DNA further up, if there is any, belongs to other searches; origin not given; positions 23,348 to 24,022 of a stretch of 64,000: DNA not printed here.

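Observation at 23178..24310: AT-rich, translationally coupled cassette of three small uncharacterised proteins (coiled-coil, soluble, TM-anchored)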

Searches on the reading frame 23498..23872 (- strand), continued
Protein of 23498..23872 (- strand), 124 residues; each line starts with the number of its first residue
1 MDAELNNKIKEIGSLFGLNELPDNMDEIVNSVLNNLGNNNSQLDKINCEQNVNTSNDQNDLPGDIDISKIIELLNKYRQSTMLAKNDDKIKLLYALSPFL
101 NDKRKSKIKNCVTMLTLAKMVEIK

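Call 47: predict_structure(alignment_id=A4)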
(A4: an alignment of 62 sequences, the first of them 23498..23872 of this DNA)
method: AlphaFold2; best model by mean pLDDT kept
length: 124 residues; sequences in the alignment: 62
mean_pLDDT: 71.3   pTM: 0.44
mean pLDDT of the five models: 71.3, 69.3, 68.2, 66.1, 64.6
residues with pLDDT >= 90: 29; 70-90: 33; 50-70: 37; < 50: 25
segments of 3 or more residues with pLDDT < 50: 37-60
pLDDT, mean of each block of 10 residues (from residue 1): 66 61 61 56 37 42 71 88 90 95 95 90 79
secondary structure, 60 per line:
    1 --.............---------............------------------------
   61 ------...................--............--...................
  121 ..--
elements in order: H3-15 H25-36 H67-85 H88-99 H102-122

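Call 56: search_protein_families(library=padloc, proteins=[window:23498-23872:-], max_evalue=0.1)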
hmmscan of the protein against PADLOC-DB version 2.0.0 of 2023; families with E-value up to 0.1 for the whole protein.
window:23498-23872:- (124 aa): 0 families

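Call 57: search_protein_families(library=phrogs, proteins=[window:23498-23872:-], max_evalue=0.1)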
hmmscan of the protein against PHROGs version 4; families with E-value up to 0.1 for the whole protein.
window:23498-23872:- (124 aa): 1 family
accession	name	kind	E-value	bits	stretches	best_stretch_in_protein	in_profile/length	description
phrog_11638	-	unknown function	0.082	14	0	20-89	61-129/157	-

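Call 58: find_related_loci(query=A5, collection=viral_contigs, flank=4000)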
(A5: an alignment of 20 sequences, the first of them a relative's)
Query A5 (141 aa) in viral_contigs; peptide patterns used: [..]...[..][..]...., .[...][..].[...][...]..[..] (x = any residue, [..] = any of these).
153 stretches matched a pattern, but none encodes a relative of the query by tblastn (E <= 1e-3).

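Call 59: find_encoding_contigs(protein=P0144, flank=5000, max_places=2)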
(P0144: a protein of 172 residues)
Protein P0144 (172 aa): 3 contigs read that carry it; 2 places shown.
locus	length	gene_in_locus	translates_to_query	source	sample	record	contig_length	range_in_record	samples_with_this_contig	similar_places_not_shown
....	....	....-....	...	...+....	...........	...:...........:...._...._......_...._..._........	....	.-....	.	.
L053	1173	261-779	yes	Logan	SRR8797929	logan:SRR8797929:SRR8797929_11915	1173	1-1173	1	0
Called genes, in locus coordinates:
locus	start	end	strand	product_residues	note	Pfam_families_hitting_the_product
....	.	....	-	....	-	?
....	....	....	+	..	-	-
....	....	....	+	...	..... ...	-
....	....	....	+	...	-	-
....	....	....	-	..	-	-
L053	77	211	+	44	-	-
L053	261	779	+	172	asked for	-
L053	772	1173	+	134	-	?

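Call 60: find_encoding_contigs(protein=P0167, flank=5000, max_places=2)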
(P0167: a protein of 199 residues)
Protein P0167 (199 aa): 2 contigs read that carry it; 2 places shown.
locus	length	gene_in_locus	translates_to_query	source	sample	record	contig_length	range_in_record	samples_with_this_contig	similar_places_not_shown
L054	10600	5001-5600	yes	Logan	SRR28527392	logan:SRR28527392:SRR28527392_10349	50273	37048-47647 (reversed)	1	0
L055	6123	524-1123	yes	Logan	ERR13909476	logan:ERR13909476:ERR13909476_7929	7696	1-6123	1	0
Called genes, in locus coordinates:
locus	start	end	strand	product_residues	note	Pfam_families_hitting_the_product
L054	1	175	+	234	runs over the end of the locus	PF01061:ABC2_membrane (weak), PF12679:ABC2_membrane_2, PF12730:ABC2_membrane_4 (weak), PF12698:ABC2_membrane_3 (weak)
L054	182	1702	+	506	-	PF23357:DUF7088, PF09822:ABC_transp_aux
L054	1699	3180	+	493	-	PF14238:DUF4340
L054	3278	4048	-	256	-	PF03099:BPL_LplA_LipB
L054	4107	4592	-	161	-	PF00149:Metallophos, PF12850:Metallophos_2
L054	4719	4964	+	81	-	-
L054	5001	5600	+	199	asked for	-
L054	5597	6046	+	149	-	-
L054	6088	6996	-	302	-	PF00483:NTP_transferase (weak)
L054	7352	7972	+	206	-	PF02254:TrkA_N, PF03721:UDPG_MGDP_dh_N (faint), PF13241:NAD_binding_7 (weak)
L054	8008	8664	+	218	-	PF02254:TrkA_N, PF02080:TrkA_C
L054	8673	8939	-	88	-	PF06961:DUF1294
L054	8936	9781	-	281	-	PF00590:TP_methylase, PF23016:RsmI_C (faint)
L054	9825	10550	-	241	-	PF05175:MTS, PF13847:Methyltransf_31, PF13649:Methyltransf_25 (weak)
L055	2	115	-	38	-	?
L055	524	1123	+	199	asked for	-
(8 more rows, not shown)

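Call 63: find_encoding_contigs(protein=P0182, flank=4000, max_places=1)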
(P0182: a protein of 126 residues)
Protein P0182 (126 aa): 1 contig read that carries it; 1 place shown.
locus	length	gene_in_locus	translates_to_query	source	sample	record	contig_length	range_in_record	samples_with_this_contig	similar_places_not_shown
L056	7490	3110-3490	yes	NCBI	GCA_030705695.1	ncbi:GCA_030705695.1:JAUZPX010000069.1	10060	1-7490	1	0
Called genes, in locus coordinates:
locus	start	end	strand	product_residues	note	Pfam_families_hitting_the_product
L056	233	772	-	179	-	PF02482:Ribosomal_S30AE, PF16321:Ribosom_S30AE_C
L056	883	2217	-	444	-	PF01743:PolyA_pol, PF12627:PolyA_pol_RNAbd, PF01966:HD, PF13735:tRNA_NucTran2_2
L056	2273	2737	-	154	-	PF00149:Metallophos (weak), PF12850:Metallophos_2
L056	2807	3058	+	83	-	-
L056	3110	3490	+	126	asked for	-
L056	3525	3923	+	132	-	-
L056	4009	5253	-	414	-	PF00171:Aldedh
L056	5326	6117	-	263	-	PF00696:AA_kinase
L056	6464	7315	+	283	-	PF13177:DNA_pol3_delta2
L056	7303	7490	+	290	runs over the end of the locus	PF04468:PSP1, PF28472:PSP1_3rd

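Call 64: find_encoding_contigs(protein=P0125, flank=4000, max_places=1)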
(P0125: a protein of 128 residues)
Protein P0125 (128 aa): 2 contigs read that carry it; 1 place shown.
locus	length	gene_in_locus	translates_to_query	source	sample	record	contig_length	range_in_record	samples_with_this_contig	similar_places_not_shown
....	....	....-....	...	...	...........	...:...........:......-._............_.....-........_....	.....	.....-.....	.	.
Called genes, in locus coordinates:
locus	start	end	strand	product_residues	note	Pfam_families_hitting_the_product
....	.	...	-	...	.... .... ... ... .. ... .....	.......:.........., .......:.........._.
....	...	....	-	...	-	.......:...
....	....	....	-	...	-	-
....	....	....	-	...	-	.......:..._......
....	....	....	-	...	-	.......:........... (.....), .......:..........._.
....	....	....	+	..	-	-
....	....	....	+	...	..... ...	-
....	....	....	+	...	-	-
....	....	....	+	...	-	?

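Call 65: find_encoding_contigs(protein=P0108, flank=4000, max_places=1)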
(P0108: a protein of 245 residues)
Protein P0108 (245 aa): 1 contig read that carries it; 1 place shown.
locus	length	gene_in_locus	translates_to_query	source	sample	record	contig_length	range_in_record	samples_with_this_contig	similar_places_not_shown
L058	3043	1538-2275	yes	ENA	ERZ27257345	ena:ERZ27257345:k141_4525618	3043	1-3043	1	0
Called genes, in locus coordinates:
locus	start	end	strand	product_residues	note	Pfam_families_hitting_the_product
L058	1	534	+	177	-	?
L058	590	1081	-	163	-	PF00149:Metallophos, PF12850:Metallophos_2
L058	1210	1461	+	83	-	-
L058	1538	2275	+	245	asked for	-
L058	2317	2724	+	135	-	-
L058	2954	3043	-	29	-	?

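Call 66: find_encoding_contigs(protein=P0164, flank=4000, max_places=1)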
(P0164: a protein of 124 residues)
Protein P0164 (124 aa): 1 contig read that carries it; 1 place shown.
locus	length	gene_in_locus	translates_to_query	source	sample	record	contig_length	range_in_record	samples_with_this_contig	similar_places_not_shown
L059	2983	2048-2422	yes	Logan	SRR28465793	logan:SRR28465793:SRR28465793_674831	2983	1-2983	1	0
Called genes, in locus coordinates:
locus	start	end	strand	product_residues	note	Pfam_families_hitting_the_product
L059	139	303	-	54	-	PF07561:DUF1540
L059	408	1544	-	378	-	PF00266:Aminotran_5, PF01041:DegT_DnrJ_EryC1 (weak), PF01053:Cys_Met_Meta_PP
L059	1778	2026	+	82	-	-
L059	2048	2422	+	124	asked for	-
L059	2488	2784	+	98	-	-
